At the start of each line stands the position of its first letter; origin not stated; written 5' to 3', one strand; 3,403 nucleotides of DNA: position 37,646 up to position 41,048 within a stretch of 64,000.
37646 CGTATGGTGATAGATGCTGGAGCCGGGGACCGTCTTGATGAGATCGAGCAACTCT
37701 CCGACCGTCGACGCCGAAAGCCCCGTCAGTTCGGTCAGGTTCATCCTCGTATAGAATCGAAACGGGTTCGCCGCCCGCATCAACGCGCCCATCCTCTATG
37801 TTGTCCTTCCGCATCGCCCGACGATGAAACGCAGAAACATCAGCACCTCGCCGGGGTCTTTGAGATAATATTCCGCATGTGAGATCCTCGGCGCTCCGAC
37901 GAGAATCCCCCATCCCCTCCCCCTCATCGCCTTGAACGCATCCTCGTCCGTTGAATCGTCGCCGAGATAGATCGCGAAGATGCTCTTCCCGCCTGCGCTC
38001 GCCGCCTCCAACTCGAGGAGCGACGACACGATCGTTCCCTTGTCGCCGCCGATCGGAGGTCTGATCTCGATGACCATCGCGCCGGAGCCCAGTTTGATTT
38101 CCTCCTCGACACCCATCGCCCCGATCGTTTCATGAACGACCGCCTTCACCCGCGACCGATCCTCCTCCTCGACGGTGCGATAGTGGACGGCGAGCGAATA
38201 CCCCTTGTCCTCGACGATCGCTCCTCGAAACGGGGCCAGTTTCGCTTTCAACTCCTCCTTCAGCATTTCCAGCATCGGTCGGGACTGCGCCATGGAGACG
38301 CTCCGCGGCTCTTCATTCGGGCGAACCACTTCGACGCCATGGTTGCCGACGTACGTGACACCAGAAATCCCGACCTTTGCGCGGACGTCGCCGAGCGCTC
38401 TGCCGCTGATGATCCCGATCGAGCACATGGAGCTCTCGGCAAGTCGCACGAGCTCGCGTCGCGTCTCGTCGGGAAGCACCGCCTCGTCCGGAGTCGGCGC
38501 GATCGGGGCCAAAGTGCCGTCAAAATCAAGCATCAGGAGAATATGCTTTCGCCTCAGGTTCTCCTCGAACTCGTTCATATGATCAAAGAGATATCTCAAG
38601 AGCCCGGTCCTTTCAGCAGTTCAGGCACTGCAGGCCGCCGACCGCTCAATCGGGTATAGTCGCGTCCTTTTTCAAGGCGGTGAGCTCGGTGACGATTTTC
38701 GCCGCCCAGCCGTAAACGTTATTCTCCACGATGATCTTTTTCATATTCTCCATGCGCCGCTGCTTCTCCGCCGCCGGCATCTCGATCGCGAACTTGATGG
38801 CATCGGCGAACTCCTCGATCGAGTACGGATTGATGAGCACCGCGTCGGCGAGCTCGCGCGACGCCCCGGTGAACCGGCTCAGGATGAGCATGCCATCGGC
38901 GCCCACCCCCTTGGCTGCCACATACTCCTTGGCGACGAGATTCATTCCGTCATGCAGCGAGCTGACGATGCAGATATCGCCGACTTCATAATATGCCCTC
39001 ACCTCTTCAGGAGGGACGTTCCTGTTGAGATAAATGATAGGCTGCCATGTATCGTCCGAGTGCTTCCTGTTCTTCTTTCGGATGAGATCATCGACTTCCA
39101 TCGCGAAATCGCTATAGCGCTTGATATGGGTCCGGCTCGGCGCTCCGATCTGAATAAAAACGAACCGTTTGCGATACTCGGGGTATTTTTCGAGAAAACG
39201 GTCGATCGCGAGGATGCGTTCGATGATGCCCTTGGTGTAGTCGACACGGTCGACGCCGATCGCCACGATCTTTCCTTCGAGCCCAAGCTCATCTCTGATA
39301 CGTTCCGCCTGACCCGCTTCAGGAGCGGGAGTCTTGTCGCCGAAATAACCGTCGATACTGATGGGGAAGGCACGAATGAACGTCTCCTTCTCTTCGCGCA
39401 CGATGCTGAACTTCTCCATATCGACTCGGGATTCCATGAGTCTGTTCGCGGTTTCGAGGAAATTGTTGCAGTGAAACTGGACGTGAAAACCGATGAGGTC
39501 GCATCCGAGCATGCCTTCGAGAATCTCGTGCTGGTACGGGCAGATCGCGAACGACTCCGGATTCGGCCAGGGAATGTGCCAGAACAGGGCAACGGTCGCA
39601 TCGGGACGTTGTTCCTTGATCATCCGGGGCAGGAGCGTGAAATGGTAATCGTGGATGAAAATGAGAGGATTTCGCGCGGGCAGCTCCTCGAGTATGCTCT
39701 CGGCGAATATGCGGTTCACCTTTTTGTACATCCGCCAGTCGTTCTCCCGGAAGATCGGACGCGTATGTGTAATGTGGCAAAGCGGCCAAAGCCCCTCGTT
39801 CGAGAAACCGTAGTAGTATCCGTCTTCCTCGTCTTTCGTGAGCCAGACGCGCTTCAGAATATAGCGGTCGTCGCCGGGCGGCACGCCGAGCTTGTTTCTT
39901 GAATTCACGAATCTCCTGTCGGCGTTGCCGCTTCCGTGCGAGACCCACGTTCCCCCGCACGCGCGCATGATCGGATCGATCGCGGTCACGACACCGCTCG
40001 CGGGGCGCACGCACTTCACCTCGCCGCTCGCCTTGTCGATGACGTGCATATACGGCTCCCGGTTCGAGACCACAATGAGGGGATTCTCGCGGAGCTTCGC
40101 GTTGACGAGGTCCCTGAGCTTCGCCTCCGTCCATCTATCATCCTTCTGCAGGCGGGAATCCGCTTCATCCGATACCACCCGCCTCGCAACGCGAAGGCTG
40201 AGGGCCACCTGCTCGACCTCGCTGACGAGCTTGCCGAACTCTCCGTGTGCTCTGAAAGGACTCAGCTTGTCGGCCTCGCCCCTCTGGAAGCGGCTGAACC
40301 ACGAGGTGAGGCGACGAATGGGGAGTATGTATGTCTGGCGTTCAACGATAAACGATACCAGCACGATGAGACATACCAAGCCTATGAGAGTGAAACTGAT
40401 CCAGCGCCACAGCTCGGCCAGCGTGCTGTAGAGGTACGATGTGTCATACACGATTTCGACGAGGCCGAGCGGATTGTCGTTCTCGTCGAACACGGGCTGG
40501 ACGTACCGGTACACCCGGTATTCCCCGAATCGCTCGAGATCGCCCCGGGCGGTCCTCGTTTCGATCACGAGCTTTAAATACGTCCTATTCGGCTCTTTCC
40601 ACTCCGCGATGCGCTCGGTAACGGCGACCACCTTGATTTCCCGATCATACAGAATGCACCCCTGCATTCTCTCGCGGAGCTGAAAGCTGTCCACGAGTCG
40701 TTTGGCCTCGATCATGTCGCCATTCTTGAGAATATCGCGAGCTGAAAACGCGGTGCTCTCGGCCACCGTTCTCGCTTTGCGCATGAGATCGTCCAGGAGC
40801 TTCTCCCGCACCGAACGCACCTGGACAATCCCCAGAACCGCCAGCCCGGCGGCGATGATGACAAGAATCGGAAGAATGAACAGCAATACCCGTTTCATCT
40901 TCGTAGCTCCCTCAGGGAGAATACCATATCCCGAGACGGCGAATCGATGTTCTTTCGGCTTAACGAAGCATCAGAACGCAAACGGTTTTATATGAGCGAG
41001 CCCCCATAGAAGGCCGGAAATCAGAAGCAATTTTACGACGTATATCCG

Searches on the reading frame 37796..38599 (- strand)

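Call 20: search_protein_families(library=ncbifam, max_evalue=0.00001, proteins=[window:37796-38599:-])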
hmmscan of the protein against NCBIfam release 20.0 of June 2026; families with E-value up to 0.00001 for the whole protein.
window:37796-38599:- (267 aa): 4 families
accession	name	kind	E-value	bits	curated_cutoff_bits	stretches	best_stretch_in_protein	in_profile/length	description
TIGR00685.1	T6PP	equivalog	5.1e-51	173.9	68.05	1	19-260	3-249/250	trehalose-phosphatase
NF011071.0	PRK14501.1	equivalog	6.3e-43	147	634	1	14-260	488-725/729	bifunctional alpha,alpha-trehalose-phosphate synthase (UDP-forming)/trehalose-phosphatase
NF007560.0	PRK10187.1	equivalog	1.1e-28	100.3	327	1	22-260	17-244/266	trehalose-phosphatase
TIGR01484.1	HAD-SF-IIB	subfamily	9.5e-17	61.8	41.8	1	21-227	1-217/221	HAD-IIB family hydrolase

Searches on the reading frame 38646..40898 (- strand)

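Call 20: search_protein_families(library=ncbifam, max_evalue=0.00001, proteins=[window:38646-40898:-])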
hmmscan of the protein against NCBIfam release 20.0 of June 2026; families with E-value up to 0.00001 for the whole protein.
window:38646-40898:- (750 aa): 5 families
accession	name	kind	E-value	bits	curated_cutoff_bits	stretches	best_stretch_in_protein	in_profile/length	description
NF011071.0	PRK14501.1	equivalog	4.5e-141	471.5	634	1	274-744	4-466/729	bifunctional alpha,alpha-trehalose-phosphate synthase (UDP-forming)/trehalose-phosphatase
TIGR02400.1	trehalose_OtsA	equivalog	9.4e-124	413.6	564.85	1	274-740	2-455/456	alpha,alpha-trehalose-phosphate synthase (UDP-forming)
TIGR02398.1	gluc_glyc_Psyn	equivalog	8.7e-93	311.5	569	2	530-741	274-482/487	glucosylglycerol-phosphate synthase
NF007513.0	PRK10117.1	equivalog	7e-74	249.4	759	1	299-743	20-455/474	alpha,alpha-trehalose-phosphate synthase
NF033092.0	HK_WalK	equivalog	4.4e-07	28.9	725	1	3-245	9-256/594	cell wall metabolism sensor histidine kinase WalK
